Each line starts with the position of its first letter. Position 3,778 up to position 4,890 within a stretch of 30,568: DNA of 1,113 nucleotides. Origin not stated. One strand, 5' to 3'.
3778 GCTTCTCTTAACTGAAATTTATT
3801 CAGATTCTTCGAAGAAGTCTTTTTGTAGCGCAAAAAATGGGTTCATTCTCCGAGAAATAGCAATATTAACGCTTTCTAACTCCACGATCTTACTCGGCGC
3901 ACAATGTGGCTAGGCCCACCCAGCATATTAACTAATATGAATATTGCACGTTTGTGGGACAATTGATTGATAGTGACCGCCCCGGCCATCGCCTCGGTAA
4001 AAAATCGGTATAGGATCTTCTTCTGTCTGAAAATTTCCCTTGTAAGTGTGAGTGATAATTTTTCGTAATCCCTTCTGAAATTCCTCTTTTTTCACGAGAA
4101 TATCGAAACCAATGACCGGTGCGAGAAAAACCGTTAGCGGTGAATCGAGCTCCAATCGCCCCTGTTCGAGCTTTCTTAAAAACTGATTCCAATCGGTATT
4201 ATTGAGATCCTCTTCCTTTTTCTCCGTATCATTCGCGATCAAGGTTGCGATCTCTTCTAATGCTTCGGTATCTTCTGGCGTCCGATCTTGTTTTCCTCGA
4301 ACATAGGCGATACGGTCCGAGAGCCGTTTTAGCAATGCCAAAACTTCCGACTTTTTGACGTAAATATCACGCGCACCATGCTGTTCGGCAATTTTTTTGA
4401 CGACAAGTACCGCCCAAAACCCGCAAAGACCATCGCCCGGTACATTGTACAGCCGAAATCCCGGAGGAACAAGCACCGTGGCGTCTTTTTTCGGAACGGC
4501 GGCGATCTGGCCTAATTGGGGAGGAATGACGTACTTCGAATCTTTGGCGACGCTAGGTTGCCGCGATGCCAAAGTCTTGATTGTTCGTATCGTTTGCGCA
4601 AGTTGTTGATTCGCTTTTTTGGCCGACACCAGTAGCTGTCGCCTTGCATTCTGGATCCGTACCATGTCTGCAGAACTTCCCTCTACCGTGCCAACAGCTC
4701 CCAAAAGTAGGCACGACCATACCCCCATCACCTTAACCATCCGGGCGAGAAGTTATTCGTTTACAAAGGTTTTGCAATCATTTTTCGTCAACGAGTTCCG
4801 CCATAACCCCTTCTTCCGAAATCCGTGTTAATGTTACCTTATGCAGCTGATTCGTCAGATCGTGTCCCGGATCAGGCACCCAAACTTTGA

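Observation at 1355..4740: tRNA-interleaved islet of three signal-peptide proteins that look like a host ubiquitin/membrane manipulation toolkit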

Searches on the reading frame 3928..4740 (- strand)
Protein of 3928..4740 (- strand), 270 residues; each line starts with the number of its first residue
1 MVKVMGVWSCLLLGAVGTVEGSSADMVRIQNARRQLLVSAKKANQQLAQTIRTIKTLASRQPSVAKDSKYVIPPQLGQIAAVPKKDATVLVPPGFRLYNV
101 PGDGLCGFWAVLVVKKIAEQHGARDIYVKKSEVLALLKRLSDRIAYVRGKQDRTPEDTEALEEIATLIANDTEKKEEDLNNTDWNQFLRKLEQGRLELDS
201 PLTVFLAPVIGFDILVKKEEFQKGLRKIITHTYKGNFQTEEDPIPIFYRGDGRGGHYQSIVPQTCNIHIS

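Call 3: search_protein_families(library=pfam, proteins=[window:3928-4740:-], max_evalue=1)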
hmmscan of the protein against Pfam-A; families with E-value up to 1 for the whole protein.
window:3928-4740:- (270 aa): 3 families
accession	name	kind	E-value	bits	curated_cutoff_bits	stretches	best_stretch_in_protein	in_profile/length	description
PF14609.11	GCP5-Mod21_N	-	0.015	16.2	27.8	1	131-186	27-82/86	Gamma-Tubulin ring complex non-core subunit mod21, N-terminal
PF08645.17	PNK3P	-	0.18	12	22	1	166-255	49-129/161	Polynucleotide kinase 3 phosphatase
PF11279.13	DUF3080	-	0.27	10.8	26.5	0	126-195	121-186/315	Protein of unknown function (DUF3080)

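Call 4: search_protein_families(library=ncbifam, proteins=[window:3928-4740:-], max_evalue=1)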
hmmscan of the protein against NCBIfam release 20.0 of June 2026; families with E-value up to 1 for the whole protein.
window:3928-4740:- (270 aa): 1 family
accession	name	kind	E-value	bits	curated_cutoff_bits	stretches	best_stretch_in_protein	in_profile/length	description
TIGR01870.1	cas_TM1810_Csm2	hypoth_equivalog_domain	0.33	11.9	30.6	1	128-188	25-81/96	type III-A CRISPR-associated protein Csm2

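Call 6: search_solved_structures(query=window:3928-4740:-, max_evalue=10, show_alignments=2)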
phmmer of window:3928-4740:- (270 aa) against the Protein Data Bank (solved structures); distinct sequences matched with E-value up to 10: 8.
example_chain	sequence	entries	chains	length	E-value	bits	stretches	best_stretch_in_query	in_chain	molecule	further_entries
4zvo_B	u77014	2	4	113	0.18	14.6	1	92-146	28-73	Caspase-7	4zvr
7w3r_A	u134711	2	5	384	1.1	12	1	194-268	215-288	Ubiquitin carboxyl-terminal hydrolase 34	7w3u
8iw0_A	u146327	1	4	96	1.2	11.8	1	19-77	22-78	Liprin-beta-1,KN motif and ankyrin repeat domain-containing protein 1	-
6caa_A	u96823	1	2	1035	1.3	11.7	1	139-203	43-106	Electrogenic sodium bicarbonate cotransporter 1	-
2ql5_B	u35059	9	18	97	1.5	11.6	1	92-156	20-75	Caspase-7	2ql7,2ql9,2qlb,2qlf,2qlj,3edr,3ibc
1i51_B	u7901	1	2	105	1.7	11.3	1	92-156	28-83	CASPASE-7 SUBUNIT P11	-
4jb8_B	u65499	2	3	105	1.7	11.3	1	92-156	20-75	Caspase-7 subunit p11 | Caspase-7 subunit p10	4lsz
4zvu_B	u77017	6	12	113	2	11.1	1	92-156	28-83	Caspase-7 | Caspase-7 subunit p11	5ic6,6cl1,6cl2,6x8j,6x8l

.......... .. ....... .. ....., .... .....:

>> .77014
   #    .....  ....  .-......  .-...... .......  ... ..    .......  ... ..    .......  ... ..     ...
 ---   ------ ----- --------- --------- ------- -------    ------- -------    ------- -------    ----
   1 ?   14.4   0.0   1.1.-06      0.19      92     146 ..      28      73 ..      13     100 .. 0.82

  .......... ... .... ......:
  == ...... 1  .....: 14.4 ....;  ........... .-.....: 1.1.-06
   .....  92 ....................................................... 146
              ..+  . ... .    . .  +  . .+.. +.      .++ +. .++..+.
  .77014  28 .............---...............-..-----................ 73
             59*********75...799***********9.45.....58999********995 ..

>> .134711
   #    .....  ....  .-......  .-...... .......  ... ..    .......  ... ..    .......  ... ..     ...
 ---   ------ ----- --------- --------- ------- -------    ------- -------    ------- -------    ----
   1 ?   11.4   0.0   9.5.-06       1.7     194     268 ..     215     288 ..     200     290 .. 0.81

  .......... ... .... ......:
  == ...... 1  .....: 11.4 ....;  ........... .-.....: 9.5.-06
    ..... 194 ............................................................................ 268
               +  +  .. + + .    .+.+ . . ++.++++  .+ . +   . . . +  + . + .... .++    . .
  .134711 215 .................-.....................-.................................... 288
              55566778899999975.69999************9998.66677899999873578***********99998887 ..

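Call 11: find_homologous_proteins(query=window:3928-4740:-, max_evalue=0.01)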
Query window:3928-4740:- (270 aa): 9 proteins with E <= 0.01 among 1924 candidates.
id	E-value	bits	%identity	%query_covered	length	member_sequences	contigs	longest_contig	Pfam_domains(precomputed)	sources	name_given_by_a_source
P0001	2.5e-175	599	100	100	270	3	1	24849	-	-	-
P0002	2.0e-119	416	74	91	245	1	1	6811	-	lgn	-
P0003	5.2e-112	392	71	91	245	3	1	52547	-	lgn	-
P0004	1.2e-33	135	41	67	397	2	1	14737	-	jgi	jgi:hypothetical protein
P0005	3.6e-33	133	44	53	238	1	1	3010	-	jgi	jgi:hypothetical protein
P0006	1.5e-30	125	41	63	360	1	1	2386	-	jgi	jgi:hypothetical protein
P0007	5.9e-30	123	37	76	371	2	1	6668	-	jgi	jgi:hypothetical protein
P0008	1.3e-26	112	38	69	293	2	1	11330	-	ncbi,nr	ncbi:MAG: hypothetical protein LBJ13_04035 [Puniceicoccales bacterium]|nr:hypothetical protein [Puni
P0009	9.7e-24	102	43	50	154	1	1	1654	-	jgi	jgi:hypothetical protein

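Call 16: search_solved_structures(query=A2, max_evalue=10, show_alignments=3)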
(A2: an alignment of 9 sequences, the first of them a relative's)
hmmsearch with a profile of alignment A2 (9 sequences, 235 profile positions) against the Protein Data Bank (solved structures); distinct sequences matched with E-value up to 10: 3.
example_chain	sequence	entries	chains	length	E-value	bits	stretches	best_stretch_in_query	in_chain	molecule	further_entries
5vgz_E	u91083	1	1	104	0.41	13.4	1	102-148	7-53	26S proteasome regulatory subunit 10B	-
2xub_A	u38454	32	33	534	1.1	11.9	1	108-168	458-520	DNA-DIRECTED RNA POLYMERASE III SUBUNIT RPC3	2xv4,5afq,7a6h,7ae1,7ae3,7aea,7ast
5k5a_B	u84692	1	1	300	2.1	11.1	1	102-135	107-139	ParB domain protein nuclease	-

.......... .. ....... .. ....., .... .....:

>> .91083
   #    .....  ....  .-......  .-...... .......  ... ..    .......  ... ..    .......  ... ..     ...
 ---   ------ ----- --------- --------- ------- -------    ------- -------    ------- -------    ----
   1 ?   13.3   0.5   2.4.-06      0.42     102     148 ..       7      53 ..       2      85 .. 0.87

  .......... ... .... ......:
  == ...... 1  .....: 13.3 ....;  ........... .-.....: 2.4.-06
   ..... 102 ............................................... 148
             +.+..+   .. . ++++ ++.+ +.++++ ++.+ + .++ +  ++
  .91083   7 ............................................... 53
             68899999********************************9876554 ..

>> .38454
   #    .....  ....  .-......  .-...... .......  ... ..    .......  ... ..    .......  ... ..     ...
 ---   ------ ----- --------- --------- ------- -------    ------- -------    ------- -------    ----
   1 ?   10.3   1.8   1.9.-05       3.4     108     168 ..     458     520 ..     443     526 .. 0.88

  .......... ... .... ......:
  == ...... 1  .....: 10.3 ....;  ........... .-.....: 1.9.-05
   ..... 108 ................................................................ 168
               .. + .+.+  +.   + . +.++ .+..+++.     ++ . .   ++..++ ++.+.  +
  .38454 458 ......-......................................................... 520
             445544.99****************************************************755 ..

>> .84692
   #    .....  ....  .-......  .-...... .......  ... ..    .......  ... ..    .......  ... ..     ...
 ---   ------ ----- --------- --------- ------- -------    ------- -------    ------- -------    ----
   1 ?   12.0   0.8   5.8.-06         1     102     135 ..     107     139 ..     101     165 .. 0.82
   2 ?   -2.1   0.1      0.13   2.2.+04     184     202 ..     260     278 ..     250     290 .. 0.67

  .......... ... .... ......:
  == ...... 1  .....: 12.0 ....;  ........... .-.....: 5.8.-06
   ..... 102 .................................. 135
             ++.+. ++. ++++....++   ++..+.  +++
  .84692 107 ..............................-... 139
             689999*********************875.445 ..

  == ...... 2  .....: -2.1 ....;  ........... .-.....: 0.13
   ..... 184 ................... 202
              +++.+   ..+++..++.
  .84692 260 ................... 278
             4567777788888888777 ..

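Call 17: search_protein_families(library=pfam, alignment_id=A2, max_evalue=1)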
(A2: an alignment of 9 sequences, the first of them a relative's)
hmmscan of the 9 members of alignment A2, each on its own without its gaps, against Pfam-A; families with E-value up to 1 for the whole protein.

A. member 1, P0001 (270 aa): 3 families
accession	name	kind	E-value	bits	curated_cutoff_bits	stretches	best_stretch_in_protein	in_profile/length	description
PF14609.11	GCP5-Mod21_N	-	0.015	16.2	27.8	1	131-186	27-82/86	Gamma-Tubulin ring complex non-core subunit mod21, N-terminal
PF08645.17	PNK3P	-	0.18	12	22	1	166-255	49-129/161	Polynucleotide kinase 3 phosphatase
PF11279.13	DUF3080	-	0.27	10.8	26.5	0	126-195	121-186/315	Protein of unknown function (DUF3080)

B. families by the number of members that match (of 9 scanned): 22 families
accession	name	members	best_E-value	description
PF02389.20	Cornifin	2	0.0005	Cornifin (SPRR) family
PF13158.11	DUF3993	2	0.13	Protein of unknown function (DUF3993)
PF03114.23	BAR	1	0.011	BAR domain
PF14609.11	GCP5-Mod21_N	1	0.015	Gamma-Tubulin ring complex non-core subunit mod21, N-terminal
PF25497.1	COR-B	1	0.015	C-terminal of Roc, COR-B domain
PF16414.11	NPC1_N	1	0.028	Niemann-Pick C1 N terminus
PF08745.17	PIN_5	1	0.033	PINc domain ribonuclease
PF20285.3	CTD9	1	0.077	C-terminal domain 9 of the ABC-three component (ABC-3C) systems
PF10163.14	EnY2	1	0.087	Transcription factor e(y)2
PF00580.27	UvrD-helicase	1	0.094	UvrD/REP helicase N-terminal domain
PF19802.4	DUF6285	1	0.11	Domain of unknown function (DUF6285)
PF21128.4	MCM4_WHD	1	0.14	MCM4, winged helix domain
PF17282.7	DUF5347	1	0.14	Family of unknown function (DUF5347)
PF15606.11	Ntox34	1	0.15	Bacterial toxin 34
PF08645.17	PNK3P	1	0.18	Polynucleotide kinase 3 phosphatase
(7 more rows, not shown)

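Call 29: find_encoding_contigs(protein=P0003, flank=10000, max_places=2)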
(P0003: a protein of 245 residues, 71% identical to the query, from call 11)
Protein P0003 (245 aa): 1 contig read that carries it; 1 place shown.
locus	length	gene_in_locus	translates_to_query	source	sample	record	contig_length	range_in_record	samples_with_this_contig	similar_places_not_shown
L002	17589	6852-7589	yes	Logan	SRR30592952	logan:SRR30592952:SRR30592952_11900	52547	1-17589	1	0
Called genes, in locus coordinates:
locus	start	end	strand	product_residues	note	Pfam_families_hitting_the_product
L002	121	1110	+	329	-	PF13649:Methyltransf_25 (faint), PF13489:Methyltransf_23, PF07021:MetW (weak), PF08241:Methyltransf_11, PF08242:Methyltransf_12 (weak)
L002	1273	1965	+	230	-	PF00849:PseudoU_synth_2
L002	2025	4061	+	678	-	-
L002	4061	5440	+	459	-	PF08245:Mur_ligase_M, PF02875:Mur_ligase_C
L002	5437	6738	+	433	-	PF00919:UPF0004, PF04055:Radical_SAM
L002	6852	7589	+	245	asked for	-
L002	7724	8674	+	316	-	-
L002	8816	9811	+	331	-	-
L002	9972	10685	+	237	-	-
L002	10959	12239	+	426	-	-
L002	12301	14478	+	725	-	PF22019:GlgB_N, PF02922:CBM_48, PF00128:Alpha-amylase, PF02806:Alpha-amylase_C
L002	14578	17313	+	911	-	PF00133:tRNA-synt_1, PF01406:tRNA-synt_1e (faint), PF09334:tRNA-synt_1g, PF13603:tRNA-synt_1_2 (weak), PF08264:Anticodon_1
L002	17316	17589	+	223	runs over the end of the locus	PF01258:zf-dskA_traR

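Call 32: predict_structure(alignment_id=A3)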
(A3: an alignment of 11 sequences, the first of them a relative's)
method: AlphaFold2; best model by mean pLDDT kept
length: 270 residues; sequences in the alignment: 11
mean_pLDDT: 73.3   pTM: 0.66
mean pLDDT of the five models: 73.3, 73.1, 72.2, 71.8, 71.3
residues with pLDDT >= 90: 129; 70-90: 37; 50-70: 31; < 50: 73
segments of 3 or more residues with pLDDT < 50: 1-22, 24-26, 39-79
pLDDT, mean of each block of 10 residues (from residue 1): 29 31 48 50 46 38 31 34 57 87 90 94 90 97 96 92 96 94 97 93 95 88 73 76 86 81 91
secondary structure, 60 per line:
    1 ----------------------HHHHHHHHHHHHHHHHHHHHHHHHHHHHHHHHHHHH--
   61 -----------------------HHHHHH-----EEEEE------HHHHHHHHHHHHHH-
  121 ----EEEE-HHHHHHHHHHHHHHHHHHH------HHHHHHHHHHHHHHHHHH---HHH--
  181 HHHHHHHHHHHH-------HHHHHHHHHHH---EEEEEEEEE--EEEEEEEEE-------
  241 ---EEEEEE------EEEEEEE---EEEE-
elements in order: H23-58 H84-89 E95-99 H106-119 E125-128 H130-148 H155-172 H181-192 H200-210 E214-222 E225-233 E244-249 E256-262 E266-269

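Call 36: fold_search(model_id=the predicted structure, library=pdb)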
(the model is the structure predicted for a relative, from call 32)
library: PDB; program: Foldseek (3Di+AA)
matches with E <= 10: 344; with E <= 0.001: 25
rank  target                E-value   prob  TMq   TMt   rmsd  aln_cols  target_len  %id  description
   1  4bou                  1.7e-05  1.00  0.41  0.73   5.8       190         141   17  Structure of OTUD3 OTU domain (released 2013-07-17)
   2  3tmp_A                2.2e-05  1.00  0.38  0.58   5.4       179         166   16  The catalytic domain of human deubiquitinase DUBA in complex with ubiquitin aldehyde (released 2012-01-11)
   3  8c83_x                2.4e-05  1.00  0.41  0.43  25.1       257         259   14  Cryo-EM structure of in vitro reconstituted Otu2-bound Ub-40S complex (released 2023-05-24)
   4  6w9r_D                3.8e-05  1.00  0.40  0.63   7.1       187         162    8  Crystal structure of an OTU deubiquitinase from Wolbachia pipientis wMel bound to ubiquitin (released 2020-07-01)
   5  6w9r_A                5.8e-05  1.00  0.41  0.65   7.0       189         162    9  Crystal structure of an OTU deubiquitinase from Wolbachia pipientis wMel bound to ubiquitin (released 2020-07-01)
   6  4bop_A                9.4e-05  1.00  0.38  0.63   5.0       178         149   13  Structure of OTUD1 OTU domain (released 2013-07-17)
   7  3tmp_E                1.1e-04  1.00  0.37  0.56   5.3       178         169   15  The catalytic domain of human deubiquitinase DUBA in complex with ubiquitin aldehyde (released 2012-01-11)
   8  3tmp_C                1.1e-04  1.00  0.37  0.55   5.6       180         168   14  The catalytic domain of human deubiquitinase DUBA in complex with ubiquitin aldehyde (released 2012-01-11)
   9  6w9r_G                1.3e-04  1.00  0.40  0.63   6.9       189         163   11  Crystal structure of an OTU deubiquitinase from Wolbachia pipientis wMel bound to ubiquitin (released 2020-07-01)
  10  3phw_C                2.2e-04  1.00  0.36  0.56   5.1       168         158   15  OTU Domain of Crimean Congo Hemorrhagic Fever Virus in complex with Ubiquitin (released 2011-02-02)
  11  3tmp_G                2.3e-04  1.00  0.37  0.59   5.5       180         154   16  The catalytic domain of human deubiquitinase DUBA in complex with ubiquitin aldehyde (released 2012-01-11)
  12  6w9r_F                2.5e-04  1.00  0.41  0.65   7.0       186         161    9  Crystal structure of an OTU deubiquitinase from Wolbachia pipientis wMel bound to ubiquitin (released 2020-07-01)
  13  3pt2_A                2.6e-04  1.00  0.37  0.57   4.7       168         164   13  Structure of a viral OTU domain protease bound to Ubiquitin (released 2011-01-19)
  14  4bop_B                3.0e-04  1.00  0.37  0.61   5.2       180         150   15  Structure of OTUD1 OTU domain (released 2013-07-17)
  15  5v5g_A                3.3e-04  1.00  0.37  0.56   4.9       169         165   13  OTU protease of Crimean Congo Hemorrhagic Fever Virus bound to ubiquitin variant CC.4 (released 2017-05-10)
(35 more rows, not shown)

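Call 38: search_protein_representatives(alignment_id=A3)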
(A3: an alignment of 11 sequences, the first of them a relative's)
Query: 11 sequences, 310 profile positions. Proteins with E-value up to 0.001 (for the whole library): 71; up to 1e-10: 45; up to 1e-30: 30. The best 71 are listed.
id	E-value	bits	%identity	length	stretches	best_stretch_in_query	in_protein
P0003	5.5e-106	371.0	-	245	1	64-295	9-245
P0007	1.2e-96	340.2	-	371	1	13-295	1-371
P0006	4.7e-90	318.6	-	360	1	23-294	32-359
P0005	1.8e-84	300.3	-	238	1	68-295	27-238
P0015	3.2e-82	292.9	-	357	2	95-310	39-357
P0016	7.8e-77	275.2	-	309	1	33-295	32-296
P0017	2.3e-76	273.7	-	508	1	58-295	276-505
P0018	1.7e-75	270.8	-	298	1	50-295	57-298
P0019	1.0e-73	265.0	-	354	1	50-295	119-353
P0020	3.6e-73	263.2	-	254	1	68-295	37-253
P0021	1.0e-71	258.4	-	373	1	51-296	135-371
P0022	3.2e-70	253.5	-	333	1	3-295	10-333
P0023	8.4e-70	252.1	-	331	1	112-295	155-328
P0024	3.1e-68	247.0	-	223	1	113-295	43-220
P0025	6.4e-66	239.4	-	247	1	87-294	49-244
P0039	5.7e-34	134.4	-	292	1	84-288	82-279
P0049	7.7e-18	81.4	-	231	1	115-283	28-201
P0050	1.4e-13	67.4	-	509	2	100-253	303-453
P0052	1.9e-12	63.7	-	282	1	53-250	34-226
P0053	4.1e-12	62.6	-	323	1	75-256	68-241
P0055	6.1e-10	55.5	-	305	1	92-243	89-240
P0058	1.5e-07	47.7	-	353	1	116-293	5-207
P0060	1.3e-06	44.6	-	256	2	70-170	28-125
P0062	3.7e-06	43.1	-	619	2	113-187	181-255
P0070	6.8e-05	38.9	-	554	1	113-245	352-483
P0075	1.8e-04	37.5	-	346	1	92-236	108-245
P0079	6.8e-04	35.6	-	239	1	98-233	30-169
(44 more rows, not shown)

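Call 39: search_protein_families(library=pfam, proteins=[P0050, P0052, P0053, P0055, P0058, P0060, P0062, P0070, P0075, P0079], max_evalue=0.01)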
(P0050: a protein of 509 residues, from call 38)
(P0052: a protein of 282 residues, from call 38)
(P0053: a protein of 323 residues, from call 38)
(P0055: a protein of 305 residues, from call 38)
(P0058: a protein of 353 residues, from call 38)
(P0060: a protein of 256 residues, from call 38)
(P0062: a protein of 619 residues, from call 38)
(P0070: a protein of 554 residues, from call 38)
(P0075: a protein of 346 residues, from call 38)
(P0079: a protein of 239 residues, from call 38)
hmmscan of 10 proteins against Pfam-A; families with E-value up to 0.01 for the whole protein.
P0050 (509 aa): 0 families

P0052 (282 aa): 0 families

P0053 (323 aa): 0 families

P0055 (305 aa): 0 families

P0058 (353 aa): 2 families
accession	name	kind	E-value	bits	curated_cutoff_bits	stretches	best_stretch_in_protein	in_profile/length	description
PF02338.25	OTU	-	5.7e-05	24.1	23.3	1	15-195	1-128/128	OTU-like cysteine protease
PF10275.15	Peptidase_C65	-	0.0018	18.2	24.3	1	13-89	45-124/243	Peptidase C65 Otubain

P0060 (256 aa): 0 families

P0062 (619 aa): 0 families

P0070 (554 aa): 0 families

P0075 (346 aa): 0 families

P0079 (239 aa): 0 families

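Call 93: search_protein_families(library=pfam, proteins=[L002:10959-12236:+, L002:7724-8671:+, L002:8816-9808:+], max_evalue=0.1)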
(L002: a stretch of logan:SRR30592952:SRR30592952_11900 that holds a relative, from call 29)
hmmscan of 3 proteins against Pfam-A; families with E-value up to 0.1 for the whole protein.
L002:10959-12236:+ (426 aa): 0 families

L002:7724-8671:+ (316 aa): 0 families

L002:8816-9808:+ (331 aa): 2 families
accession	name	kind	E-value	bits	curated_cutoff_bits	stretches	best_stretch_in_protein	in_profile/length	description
PF15928.10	DUF4746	-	0.0031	17.5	27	1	182-282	44-143/297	Domain of unknown function (DUF4746)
PF08232.17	Striatin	-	0.016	16.1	29.4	1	201-270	37-107/151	Striatin family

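Call 102: list_cluster_members(proteins=[P0008, P0039, P0049, P0052, P0053, P0055, P0058, P0060, P0075, P0016])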
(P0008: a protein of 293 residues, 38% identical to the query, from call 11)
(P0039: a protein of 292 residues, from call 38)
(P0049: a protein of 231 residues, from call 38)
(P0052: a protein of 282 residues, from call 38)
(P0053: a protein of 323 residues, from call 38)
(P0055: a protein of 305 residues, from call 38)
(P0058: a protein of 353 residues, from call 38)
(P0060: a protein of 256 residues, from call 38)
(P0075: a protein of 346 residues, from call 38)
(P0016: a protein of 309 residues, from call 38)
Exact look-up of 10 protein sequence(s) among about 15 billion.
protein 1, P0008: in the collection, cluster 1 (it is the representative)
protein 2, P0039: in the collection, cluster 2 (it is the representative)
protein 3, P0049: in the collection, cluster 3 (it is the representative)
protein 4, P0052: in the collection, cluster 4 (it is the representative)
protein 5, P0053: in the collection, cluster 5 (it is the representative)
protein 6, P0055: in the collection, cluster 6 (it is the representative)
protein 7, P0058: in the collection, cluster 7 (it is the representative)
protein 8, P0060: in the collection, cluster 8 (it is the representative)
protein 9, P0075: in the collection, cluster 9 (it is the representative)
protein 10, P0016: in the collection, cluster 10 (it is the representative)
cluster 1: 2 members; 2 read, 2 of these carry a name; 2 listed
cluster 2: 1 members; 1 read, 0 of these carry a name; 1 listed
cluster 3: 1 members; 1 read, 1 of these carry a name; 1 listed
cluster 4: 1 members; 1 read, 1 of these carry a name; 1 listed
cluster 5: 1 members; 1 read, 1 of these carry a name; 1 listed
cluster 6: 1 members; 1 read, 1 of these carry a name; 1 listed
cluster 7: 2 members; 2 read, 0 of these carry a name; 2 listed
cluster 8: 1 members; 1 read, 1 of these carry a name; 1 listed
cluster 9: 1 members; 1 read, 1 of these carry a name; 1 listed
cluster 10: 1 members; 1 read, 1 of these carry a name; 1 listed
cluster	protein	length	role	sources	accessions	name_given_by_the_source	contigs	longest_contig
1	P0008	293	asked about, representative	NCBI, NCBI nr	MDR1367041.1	MAG: hypothetical protein LBJ13_04035 [Puniceicoccales bacterium] | hypothetical protein [Puniceicoccales bacterium]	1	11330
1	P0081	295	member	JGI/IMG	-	hypothetical protein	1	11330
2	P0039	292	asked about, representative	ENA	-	-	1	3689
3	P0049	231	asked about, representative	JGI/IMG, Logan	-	hypothetical protein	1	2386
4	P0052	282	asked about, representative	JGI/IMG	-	hypothetical protein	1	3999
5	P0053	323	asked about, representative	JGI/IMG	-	hypothetical protein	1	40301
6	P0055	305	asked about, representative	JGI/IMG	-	hypothetical protein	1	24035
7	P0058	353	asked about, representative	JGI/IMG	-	-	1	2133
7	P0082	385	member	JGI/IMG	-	-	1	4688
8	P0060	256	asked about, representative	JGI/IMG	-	hypothetical protein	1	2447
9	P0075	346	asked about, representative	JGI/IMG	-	hypothetical protein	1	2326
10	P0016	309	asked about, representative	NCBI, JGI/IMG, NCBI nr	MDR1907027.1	MAG: hypothetical protein LBQ03_02320 [Puniceicoccales bacterium] | hypothetical protein | hypothetical protein [Puniceicoccales bacterium]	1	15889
